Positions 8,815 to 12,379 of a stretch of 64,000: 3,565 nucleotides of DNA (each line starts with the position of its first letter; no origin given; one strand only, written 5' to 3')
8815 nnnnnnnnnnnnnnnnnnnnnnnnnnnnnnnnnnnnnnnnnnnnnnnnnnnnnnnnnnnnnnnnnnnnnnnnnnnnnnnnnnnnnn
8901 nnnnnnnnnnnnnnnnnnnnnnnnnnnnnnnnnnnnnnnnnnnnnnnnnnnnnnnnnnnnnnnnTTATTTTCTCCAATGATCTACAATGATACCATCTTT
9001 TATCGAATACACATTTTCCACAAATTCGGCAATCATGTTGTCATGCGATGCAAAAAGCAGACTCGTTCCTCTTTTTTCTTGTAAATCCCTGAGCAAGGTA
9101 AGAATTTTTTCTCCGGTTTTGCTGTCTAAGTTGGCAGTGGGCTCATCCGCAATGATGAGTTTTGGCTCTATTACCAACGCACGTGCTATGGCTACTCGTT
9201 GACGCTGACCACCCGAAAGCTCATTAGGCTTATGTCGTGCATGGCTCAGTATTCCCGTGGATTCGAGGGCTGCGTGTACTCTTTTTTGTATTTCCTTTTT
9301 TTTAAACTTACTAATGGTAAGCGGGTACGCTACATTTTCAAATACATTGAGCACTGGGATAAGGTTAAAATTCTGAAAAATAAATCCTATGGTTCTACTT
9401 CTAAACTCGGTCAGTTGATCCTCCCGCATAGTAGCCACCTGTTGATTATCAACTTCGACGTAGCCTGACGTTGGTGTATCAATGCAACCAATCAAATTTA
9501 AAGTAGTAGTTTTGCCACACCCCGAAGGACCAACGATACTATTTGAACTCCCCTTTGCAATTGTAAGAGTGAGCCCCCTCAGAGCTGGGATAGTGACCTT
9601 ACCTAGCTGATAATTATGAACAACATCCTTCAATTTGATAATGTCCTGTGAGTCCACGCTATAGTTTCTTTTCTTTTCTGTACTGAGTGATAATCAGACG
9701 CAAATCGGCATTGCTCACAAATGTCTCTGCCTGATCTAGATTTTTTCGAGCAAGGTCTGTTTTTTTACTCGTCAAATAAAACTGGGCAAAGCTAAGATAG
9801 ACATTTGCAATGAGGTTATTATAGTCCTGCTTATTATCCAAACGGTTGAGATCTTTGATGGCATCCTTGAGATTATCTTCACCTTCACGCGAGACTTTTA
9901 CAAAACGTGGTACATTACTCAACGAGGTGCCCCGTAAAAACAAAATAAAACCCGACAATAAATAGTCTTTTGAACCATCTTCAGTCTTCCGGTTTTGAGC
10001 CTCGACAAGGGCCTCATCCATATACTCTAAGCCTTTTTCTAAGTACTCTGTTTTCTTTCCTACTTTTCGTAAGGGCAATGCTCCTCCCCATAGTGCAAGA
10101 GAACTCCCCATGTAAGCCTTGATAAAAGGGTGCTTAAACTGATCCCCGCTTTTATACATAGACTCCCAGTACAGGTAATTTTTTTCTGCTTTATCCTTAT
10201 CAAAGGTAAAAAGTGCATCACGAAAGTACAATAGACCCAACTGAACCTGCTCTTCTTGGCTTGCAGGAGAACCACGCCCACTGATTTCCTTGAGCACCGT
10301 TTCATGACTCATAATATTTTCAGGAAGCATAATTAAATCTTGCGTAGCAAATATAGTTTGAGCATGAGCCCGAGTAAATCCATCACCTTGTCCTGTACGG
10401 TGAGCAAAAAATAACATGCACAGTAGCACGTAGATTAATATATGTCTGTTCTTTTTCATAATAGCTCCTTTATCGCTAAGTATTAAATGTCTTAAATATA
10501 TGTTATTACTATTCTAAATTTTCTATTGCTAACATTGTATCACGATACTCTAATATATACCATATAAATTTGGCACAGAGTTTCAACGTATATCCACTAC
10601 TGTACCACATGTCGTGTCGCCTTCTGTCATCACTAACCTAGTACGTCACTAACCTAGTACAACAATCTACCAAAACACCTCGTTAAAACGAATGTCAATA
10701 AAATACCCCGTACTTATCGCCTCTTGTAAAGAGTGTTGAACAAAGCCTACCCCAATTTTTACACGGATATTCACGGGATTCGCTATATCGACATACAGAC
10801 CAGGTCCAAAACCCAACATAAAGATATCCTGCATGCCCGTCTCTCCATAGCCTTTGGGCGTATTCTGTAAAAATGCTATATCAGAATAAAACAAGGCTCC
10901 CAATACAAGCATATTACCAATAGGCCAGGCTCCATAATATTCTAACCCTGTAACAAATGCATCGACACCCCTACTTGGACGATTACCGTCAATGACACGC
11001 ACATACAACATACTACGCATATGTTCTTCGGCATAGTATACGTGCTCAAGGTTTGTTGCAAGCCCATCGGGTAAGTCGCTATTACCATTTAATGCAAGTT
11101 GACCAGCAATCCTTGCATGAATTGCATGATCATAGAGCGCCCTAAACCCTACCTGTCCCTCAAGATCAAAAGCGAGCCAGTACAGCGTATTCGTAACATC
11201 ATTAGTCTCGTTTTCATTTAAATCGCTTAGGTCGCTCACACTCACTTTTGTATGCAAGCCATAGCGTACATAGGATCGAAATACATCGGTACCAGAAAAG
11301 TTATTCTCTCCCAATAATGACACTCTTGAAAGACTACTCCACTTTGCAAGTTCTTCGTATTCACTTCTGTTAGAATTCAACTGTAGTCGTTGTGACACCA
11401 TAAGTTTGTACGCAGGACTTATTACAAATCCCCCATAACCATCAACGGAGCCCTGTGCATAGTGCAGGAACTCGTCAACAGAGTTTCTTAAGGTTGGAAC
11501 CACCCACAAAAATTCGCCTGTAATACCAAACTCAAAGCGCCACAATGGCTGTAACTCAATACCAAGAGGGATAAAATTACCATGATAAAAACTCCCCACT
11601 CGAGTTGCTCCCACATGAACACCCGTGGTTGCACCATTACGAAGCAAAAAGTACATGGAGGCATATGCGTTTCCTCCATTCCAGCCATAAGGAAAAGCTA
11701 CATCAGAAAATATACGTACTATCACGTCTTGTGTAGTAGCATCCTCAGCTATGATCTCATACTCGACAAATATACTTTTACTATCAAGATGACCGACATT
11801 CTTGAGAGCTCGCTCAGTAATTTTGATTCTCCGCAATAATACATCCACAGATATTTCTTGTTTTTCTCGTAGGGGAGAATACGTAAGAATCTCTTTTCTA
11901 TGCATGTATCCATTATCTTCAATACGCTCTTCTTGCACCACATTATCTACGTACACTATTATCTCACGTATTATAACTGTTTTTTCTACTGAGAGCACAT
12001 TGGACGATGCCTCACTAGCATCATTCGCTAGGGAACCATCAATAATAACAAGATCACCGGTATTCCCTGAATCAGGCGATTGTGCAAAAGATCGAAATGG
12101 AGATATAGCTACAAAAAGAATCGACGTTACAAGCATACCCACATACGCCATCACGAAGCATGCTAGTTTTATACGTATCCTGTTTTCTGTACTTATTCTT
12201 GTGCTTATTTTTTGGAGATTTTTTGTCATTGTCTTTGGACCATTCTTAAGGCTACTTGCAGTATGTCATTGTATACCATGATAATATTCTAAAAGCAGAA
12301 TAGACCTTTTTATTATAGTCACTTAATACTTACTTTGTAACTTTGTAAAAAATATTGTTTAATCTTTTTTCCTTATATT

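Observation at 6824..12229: MacB/LolCDE-type ABC transporter interleaved with two unassigned helical exported proteins, next to a one-POTRA Omp85-like barrel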

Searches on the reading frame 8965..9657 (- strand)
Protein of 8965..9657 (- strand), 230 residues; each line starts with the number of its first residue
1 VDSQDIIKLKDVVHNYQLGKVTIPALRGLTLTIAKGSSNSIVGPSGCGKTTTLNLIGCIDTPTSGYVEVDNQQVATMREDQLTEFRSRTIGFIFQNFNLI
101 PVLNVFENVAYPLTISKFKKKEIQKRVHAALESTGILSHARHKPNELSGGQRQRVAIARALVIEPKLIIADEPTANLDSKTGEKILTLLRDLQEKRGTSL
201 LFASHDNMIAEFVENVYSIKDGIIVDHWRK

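Call 3: search_protein_families(library=pfam, proteins=[window:8965-9657:-], max_evalue=0.1)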
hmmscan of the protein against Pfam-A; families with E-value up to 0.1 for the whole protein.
window:8965-9657:- (230 aa): 5 families
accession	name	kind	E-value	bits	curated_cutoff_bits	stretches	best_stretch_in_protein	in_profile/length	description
PF00005.33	ABC_tran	-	2.7e-33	115.9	25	1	26-175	1-137/137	ABC transporter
PF02463.25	SMC_N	-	2.3e-06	27.6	40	1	37-219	25-211/220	RecF/RecN/SMC N terminal domain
PF13304.12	AAA_21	-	6.6e-06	26.8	27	1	147-207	238-300/304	AAA domain, putative AbiEii toxin, Type IV TA system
PF13401.12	AAA_22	-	0.00048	20.9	27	1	41-203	10-121/130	AAA domain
PF03215.21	Rad17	-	0.0006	20.2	23.8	1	40-109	49-112/186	Rad17 P-loop domain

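Call 4: search_protein_families(library=ncbifam, proteins=[window:8965-9657:-], max_evalue=0.1)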
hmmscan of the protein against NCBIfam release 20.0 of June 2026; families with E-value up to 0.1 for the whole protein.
window:8965-9657:- (230 aa): 194 families (the best 25 are shown)
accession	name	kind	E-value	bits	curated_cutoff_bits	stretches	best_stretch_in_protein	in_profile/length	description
TIGR02211.1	LolD_lipo_ex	equivalog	1.5e-64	217.6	307.75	1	6-225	1-220/221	lipoprotein-releasing ABC transporter ATP-binding protein LolD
TIGR02673.1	FtsE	equivalog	1e-60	205.1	264.85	1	6-213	1-203/214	cell division ATP-binding protein FtsE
NF008639.0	PRK11629.1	equivalog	5.7e-59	199.3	360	1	4-226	4-226/234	lipoprotein-releasing ABC transporter ATP-binding protein LolD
NF038007.1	ABC_ATP_DarD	equivalog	7e-59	198.9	375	1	7-223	2-217/218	darobactin export ABC transporter ATP-binding protein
TIGR02982.1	heterocyst_DevA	subfamily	3.7e-57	193.4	295.8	1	6-224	1-219/220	ABC exporter ATP-binding subunit, DevA family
NF040933.2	ABC_arch_GlcV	equivalog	5.9e-57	193.1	450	1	7-208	3-203/357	glucose ABC transporter ATP-binding protein GlcV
TIGR03608.1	L_ocin_972_ABC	subfamily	5.9e-55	185.9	254.85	1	25-217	13-204/206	putative bacteriocin export ABC transporter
NF007826.0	PRK10535.1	equivalog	1.4e-54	185.5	966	1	6-226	4-223/648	macrolide ABC transporter ATP-binding protein/permease MacB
NF043075.1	MMSYN1_0197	equivalog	1.7e-49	168.6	550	1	6-210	2-196/341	spermidine/putrescine ABC transporter ATP-binding protein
NF006987.0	PRK09452.1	equivalog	1.4e-48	165.5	482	1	3-210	14-211/378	spermidine/putrescine ABC transporter ATP-binding protein PotA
TIGR02314.1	ABC_MetN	equivalog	2.6e-48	164.8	499.7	1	6-226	1-221/343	methionine ABC transporter ATP-binding protein MetN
NF007879.0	PRK10584.1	equivalog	2.9e-48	164.6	336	1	1-224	1-224/228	putative ABC transporter ATP-binding protein YbbA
TIGR02315.1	ABC_phnC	equivalog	7.6e-48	163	266.1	1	6-225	1-225/243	phosphonate ABC transporter ATP-binding protein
NF008653.0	PRK11650.1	subfamily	8.8e-48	163.1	432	1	7-210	4-198/357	sn-glycerol-3-phosphate ABC transporter ATP-binding protein UgpC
TIGR03265.1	PhnT2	equivalog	4.7e-46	157.6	457.7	1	7-207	5-195/353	putative 2-aminoethylphosphonate ABC transporter ATP-binding protein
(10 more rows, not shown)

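Call 18: search_solved_structures(query=window:8965-9657:-, max_evalue=1e-30)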
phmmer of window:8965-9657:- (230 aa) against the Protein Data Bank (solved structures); distinct sequences matched with E-value up to 1e-30: 122 (the best 60 are shown).
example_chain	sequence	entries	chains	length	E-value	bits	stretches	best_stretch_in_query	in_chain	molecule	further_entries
1f3o_A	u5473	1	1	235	1.1e-59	204.9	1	7-224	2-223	HYPOTHETICAL ABC TRANSPORTER ATP-BINDING PROTEIN MJ0796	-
8j5q_D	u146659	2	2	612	1.4e-59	204.5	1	11-215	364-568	Uncharacterized ABC transporter ATP-binding protein Rv1281c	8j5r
1l2t_A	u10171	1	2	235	2.8e-59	203.5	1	7-224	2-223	Hypothetical ABC transporter ATP-binding protein MJ0796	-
3tif_A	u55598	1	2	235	9.3e-59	201.8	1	7-224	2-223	Uncharacterized ABC transporter ATP-binding protein MJ0796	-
8j5s_D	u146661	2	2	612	9.5e-59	201.8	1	11-215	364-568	Uncharacterized ABC transporter ATP-binding protein Rv1281c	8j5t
8wd9_D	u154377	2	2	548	1.1e-54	188.5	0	21-227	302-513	Probable dipeptide-transport ATP-binding protein ABC transporter DppD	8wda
8wdb_D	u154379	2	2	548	7.4e-54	185.8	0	21-227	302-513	Probable dipeptide-transport ATP-binding protein ABC transporter DppD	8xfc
9o9x_A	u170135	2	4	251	5.2e-52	179.7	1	7-224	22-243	ABC transporter ATP-binding protein YtrE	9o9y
5xu1_A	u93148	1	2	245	1.2e-51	178.6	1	5-225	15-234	ABC transporter ATP-binding protein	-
7v8l_D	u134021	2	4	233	4.9e-50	173.3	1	8-224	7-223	Lipoprotein-releasing system ATP-binding protein LolD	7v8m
9rlc_D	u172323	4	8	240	5.4e-50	173.1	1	8-224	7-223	Lipoprotein-releasing system ATP-binding protein LolD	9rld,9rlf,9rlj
7arh_F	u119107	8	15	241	5.5e-50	173.1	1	8-224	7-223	Lipoprotein-releasing system ATP-binding protein LolD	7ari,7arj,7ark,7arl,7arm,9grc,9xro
9rle_D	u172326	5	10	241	5.5e-50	173.1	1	8-224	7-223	Lipoprotein-releasing system ATP-binding protein LolD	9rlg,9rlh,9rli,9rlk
7mdy_D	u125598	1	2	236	6e-50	173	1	10-224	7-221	Lipoprotein-releasing system ATP-binding protein LolD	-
7v8i_D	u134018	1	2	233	1.3e-49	171.9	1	8-224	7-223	Lipoprotein-releasing system ATP-binding protein LolD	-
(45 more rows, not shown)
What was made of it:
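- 8965..9657 (-): ABC ATPase, 230 aa, of the LolD/FtsE/MacB-NBD type, with intact motifs. Calls 3, 4, 18.
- On Type VII (MacB/FtsX-type) ABC transporter: Best PDB hits are MJ0796, YtrE, LolD and MacB (call 18).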

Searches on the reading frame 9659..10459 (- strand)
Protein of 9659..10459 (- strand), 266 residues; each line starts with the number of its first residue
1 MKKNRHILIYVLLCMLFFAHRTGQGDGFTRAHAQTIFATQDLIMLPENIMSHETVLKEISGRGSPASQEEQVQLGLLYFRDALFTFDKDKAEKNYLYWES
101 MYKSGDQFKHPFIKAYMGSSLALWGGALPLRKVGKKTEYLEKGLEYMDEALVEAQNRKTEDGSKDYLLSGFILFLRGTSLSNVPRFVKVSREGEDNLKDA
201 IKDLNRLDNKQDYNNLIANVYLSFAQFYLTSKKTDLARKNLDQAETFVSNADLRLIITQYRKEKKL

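Call 3: search_protein_families(library=pfam, proteins=[window:9659-10459:-], max_evalue=0.1)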
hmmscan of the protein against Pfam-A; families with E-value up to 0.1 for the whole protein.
window:9659-10459:- (266 aa): 1 family
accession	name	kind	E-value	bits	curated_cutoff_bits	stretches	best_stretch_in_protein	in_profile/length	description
PF24760.1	TPR_IF140_C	-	0.06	14.2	27.4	1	141-243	22-122/124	IF140 C-terminal TPR domain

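Call 4: search_protein_families(library=ncbifam, proteins=[window:9659-10459:-], max_evalue=0.1)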
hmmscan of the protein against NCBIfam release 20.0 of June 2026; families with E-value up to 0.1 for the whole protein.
window:9659-10459:- (266 aa): 2 families
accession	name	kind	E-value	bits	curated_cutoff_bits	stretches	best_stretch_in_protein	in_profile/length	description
NF052312.1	T9SS_PorW_SprE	equivalog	0.002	16.8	250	1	189-244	262-316/716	type IX secretion system periplasmic lipoprotein PorW/SprE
TIGR03302.1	OM_YfiO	subfamily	0.023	14.2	81.4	1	195-243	47-95/239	outer membrane protein assembly factor BamD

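Call 10: find_homologous_proteins(query=window:9659-10459:-)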
Query window:9659-10459:- (266 aa): 1 proteins with E <= 0.001 among 366 candidates.
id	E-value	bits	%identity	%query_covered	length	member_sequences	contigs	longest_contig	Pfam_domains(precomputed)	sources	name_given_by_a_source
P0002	1.1e-172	590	100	100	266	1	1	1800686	-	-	-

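Call 63: predict_structure(protein=window:9662-10360:-)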
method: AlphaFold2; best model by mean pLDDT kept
length: 233 residues; sequences in the alignment: 1
mean_pLDDT: 60.0   pTM: 0.57
mean pLDDT of the five models: 60.0, 59.8, 56.4, 56.0, 38.9
residues with pLDDT >= 90: 0; 70-90: 68; 50-70: 103; < 50: 62
segments of 3 or more residues with pLDDT < 50: 1-33, 149-173
pLDDT, mean of each block of 10 residues (from residue 1): 28 33 41 49 54 64 73 68 75 63 72 78 72 64 57 37 47 57 68 65 76 70 72 59
secondary structure, 60 per line:
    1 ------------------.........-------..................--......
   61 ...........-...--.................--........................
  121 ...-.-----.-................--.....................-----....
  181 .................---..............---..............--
elements in order: H19-27 H35-52 H55-71 H78-94 H97-123 H133-148 H151-171 H177-197 H201-214 H218-231
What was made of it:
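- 9659..10459 (-): TPR1: a 266-aa periplasmic all-helical (TPR-like) protein with a signal peptide. It is a member of the 'TPRup' family encoded upstream of the ATPase in this ABC module. AlphaFold2 gave 10 helices (call 63).
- Checked: AlphaFold2 gave 10 helices with pLDDT 60 and pTM 0.57 (call 63).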

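Call 67: fold_search(model_id=the predicted structure, library=pdb)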
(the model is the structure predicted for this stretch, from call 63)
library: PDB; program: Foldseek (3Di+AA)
matches with E <= 10: 700; with E <= 0.001: 0
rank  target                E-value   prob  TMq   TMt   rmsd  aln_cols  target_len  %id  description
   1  8rsv_A                1.3e-01  0.85  0.33  0.24  13.3       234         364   16  Rap from bacteriophage Phi3T in presence of pheromone RRGHTAS (released 2024-07-24)
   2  6bqt_K                1.9e-01  0.66  0.24  0.25  16.5       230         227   16  Complex of 14-3-3 theta with an IRSp53 peptide doubly-phosphorylated at T340 and T360 (released 2018-12-05)
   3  6fel_D                2.2e-01  0.41  0.21  0.22  17.3       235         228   16  Structure of 14-3-3 gamma in complex with CaMKK2 14-3-3 binding motif Ser511 (released 2018-01-10)
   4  5m36_B                2.4e-01  0.47  0.22  0.23  17.0       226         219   15  The molecular tweezer CLR01 stabilizes a disordered protein-protein interface (released 2017-11-15)
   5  6gkf_A                2.5e-01  0.47  0.22  0.23  16.9       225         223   16  Structure of 14-3-3 gamma in complex with caspase-2 14-3-3 binding motif Ser139 (released 2018-10-17)
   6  7v6p                  2.6e-01  0.89  0.34  0.36  11.9       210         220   11  Crystal structure of human sNASP TPR domain (released 2021-12-29)
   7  7w5m_A                2.6e-01  0.89  0.35  0.36  10.7       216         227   15  Crystal structure of AtNASP in complex of H3 alpha3 helix peptide (released 2022-05-18)
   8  6gkf_H                2.7e-01  0.41  0.22  0.23  17.0       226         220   13  Structure of 14-3-3 gamma in complex with caspase-2 14-3-3 binding motif Ser139 (released 2018-10-17)
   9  4n7y_B                2.7e-01  0.38  0.21  0.21  17.5       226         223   14  Crystal structure of 14-3-3zeta in complex with a 8-carbon-linker cyclic peptide derived from ExoS (released 2014-02-19)
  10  9r2i_A                2.8e-01  0.44  0.23  0.23  17.3       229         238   15  Cryo-EM structure of the complex CDK16:CCNY:14-3-3 (released 2026-03-25)
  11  7xss_C                3.1e-01  0.75  0.27  0.12  14.5       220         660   14  Structure of Craspase-CTR (released 2022-11-09)
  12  7xsr_C                3.4e-01  0.87  0.34  0.14  12.9       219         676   14  Structure of Craspase-target RNA (released 2022-11-09)
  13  7a6y_A                3.6e-01  0.44  0.24  0.24  17.1       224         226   16  Structure of 14-3-3 gamma in complex with DAPK2 peptide stabilized by FC-A (released 2021-08-25)
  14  5d3e_B                3.6e-01  0.44  0.24  0.24  16.8       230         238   16  Crystal structure of human 14-3-3 gamma in complex with CFTR R-domain peptide pS768-pS795 (released 2016-03-16)
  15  5dbk_B                4.1e-01  0.69  0.31  0.23  14.0       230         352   15  apo form of the quorum sensor NprR from B. thuringiensis (released 2016-07-13)
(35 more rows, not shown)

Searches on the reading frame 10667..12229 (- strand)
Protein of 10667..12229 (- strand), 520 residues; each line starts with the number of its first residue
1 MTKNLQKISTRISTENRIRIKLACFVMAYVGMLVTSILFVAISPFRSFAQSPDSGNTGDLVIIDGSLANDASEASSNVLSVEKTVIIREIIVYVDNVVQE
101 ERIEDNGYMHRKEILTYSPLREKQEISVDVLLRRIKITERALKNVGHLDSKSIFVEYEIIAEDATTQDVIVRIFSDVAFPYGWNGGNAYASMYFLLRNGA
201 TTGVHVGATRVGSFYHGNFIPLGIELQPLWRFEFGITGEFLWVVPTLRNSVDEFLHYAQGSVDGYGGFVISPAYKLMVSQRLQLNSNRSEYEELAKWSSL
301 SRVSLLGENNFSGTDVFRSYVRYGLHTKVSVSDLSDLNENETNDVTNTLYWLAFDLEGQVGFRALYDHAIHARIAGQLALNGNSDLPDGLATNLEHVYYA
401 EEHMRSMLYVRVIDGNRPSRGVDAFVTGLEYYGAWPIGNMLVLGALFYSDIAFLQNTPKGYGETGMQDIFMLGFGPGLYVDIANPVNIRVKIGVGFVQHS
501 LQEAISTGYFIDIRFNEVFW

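Call 3: search_protein_families(library=pfam, proteins=[window:10667-12229:-], max_evalue=0.1)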
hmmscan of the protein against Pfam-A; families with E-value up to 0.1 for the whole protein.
window:10667-12229:- (520 aa): 2 families
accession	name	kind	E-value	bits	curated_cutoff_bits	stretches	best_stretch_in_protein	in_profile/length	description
PF09071.16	Alpha-amyl_C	-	0.045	14.1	27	0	343-390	5-51/67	Alpha-amylase, C terminal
PF09251.16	PhageP22-tail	-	0.066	12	25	1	404-456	170-225/552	Salmonella phage P22 tail-spike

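Call 4: search_protein_families(library=ncbifam, proteins=[window:10667-12229:-], max_evalue=0.1)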
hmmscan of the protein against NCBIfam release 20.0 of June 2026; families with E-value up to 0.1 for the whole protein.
window:10667-12229:- (520 aa): 0 families

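Call 5: find_homologous_proteins(query=window:10667-12229:-)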
Query window:10667-12229:- (520 aa): 1 proteins with E <= 0.001 among 8000 candidates.
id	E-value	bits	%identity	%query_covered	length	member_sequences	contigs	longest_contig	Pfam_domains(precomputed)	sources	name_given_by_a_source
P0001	0.0e+0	1171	100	100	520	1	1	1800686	-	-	-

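Call 6: search_solved_structures(query=window:10667-12229:-, max_evalue=10)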
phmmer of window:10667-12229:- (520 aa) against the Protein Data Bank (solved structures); distinct sequences matched with E-value up to 10: 15.
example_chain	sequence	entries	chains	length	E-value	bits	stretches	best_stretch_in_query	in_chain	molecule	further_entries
1qa3_A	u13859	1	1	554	0.17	13.8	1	405-456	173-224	TAILSPIKE PROTEIN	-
1qa2_A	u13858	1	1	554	0.21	13.5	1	405-456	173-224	TAILSPIKE PROTEIN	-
1qrb_A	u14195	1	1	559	0.26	13.2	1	405-455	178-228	PROTEIN (TAILSPIKE-PROTEIN)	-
2vfp_A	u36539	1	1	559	0.35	12.7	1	405-455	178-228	P22 TAILSPIKE PROTEIN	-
1tyu_A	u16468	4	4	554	0.36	12.7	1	405-455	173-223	TAILSPIKE PROTEIN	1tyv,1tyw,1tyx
1qq1_A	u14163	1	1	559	0.37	12.7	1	405-455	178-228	TAILSPIKE PROTEIN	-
2vfn_A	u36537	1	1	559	0.37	12.7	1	405-455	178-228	BIFUNCTIONAL TAIL PROTEIN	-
2vfm_A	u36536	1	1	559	0.37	12.7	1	405-455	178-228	BIFUNCTIONAL TAIL PROTEIN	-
1tsp_A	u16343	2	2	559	0.37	12.7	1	405-455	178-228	TAILSPIKE-PROTEIN | Bifunctional tail protein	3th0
2vfo_A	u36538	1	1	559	0.37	12.7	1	405-455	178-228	P22 TAILSPIKE PROTEIN, MUTANT V125L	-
2vfq_A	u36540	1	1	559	0.37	12.7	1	405-455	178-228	P22 TAILSPIKE PROTEIN,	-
1qrc_A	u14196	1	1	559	0.37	12.7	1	405-455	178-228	TAILSPIKE PROTEIN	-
5gai_Y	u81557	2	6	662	0.45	12.4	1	405-455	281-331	Tail fiber protein | Tail spike protein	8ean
2xc1_A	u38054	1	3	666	0.45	12.4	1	405-455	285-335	BIFUNCTIONAL TAIL PROTEIN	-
8tvr_A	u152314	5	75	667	0.45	12.4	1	405-455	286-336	Tail spike protein | Endorhamnosidase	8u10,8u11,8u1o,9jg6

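Call 14: search_protein_representatives(protein=window:10667-12229:-)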
Query: 520 residues. Proteins with E-value up to 0.001 (for the whole library): 1; up to 1e-10: 1; up to 1e-30: 1. The best 1 are listed.
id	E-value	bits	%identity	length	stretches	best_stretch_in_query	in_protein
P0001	0.0e+00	1170.7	100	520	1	1-520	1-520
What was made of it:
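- On Omp85 superfamily (for the 520-aa protein): No homologues exist to build an alignment (calls 5, 14).
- Tried and rejected: An exhaustive phmmer search of the 520-aa protein against 1.84e9 representatives found only itself (call 14).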

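Call 15: find_encoding_contigs(protein=window:10667-12229:-, flank=10000, max_places=3)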
Protein window:10667-12229:- (520 aa): no gene with exactly this product is on record in the collection.
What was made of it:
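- Tried and rejected: An exact-sequence contig look-up for the 520-aa protein returned nothing on record (call 15).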

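Call 30: predict_structure(protein=window:10670-12082:-)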
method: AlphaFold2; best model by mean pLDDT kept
length: 471 residues; sequences in the alignment: 1
mean_pLDDT: 32.1   pTM: 0.22
mean pLDDT of the five models: 32.1, 25.9, 25.1, 25.0, 25.0
residues with pLDDT >= 90: 0; 70-90: 0; 50-70: 0; < 50: 471
segments of 3 or more residues with pLDDT < 50: 1-471
pLDDT, mean of each block of 10 residues (from residue 1): 38 35 34 31 30 33 35 36 35 36 36 38 37 35 34 35 31 33 31 30 33 28 27 28 31 26 30 29 33 33 28 34 34 38 35 30 25 29 30 31 25 27 30 31 35 37 32 27
secondary structure, 60 per line:
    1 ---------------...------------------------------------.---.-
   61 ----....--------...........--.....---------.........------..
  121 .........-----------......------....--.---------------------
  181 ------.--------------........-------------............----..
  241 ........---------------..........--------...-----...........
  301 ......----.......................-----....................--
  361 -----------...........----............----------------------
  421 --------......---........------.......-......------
elements in order: E65-68 E77-87 H90-94 E104-112 E119-129 E141-146 E153-156 H202-209 H223-234 H239-248 H264-273 H290-306 H311-333 H339-358 H372-382 H387-398 E429-434 E438-445 H452-458 E460-465
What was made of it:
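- On Omp85 superfamily (for the 520-aa protein): Single-sequence AlphaFold2 gave pLDDT 32 (call 30).
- Checked: The AlphaFold2 model had pLDDT 32 (call 30).
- The AlphaFold2 model was uninformative (call 30).
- Tried and rejected: I discarded the model and did not use it for fold search (call 30).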
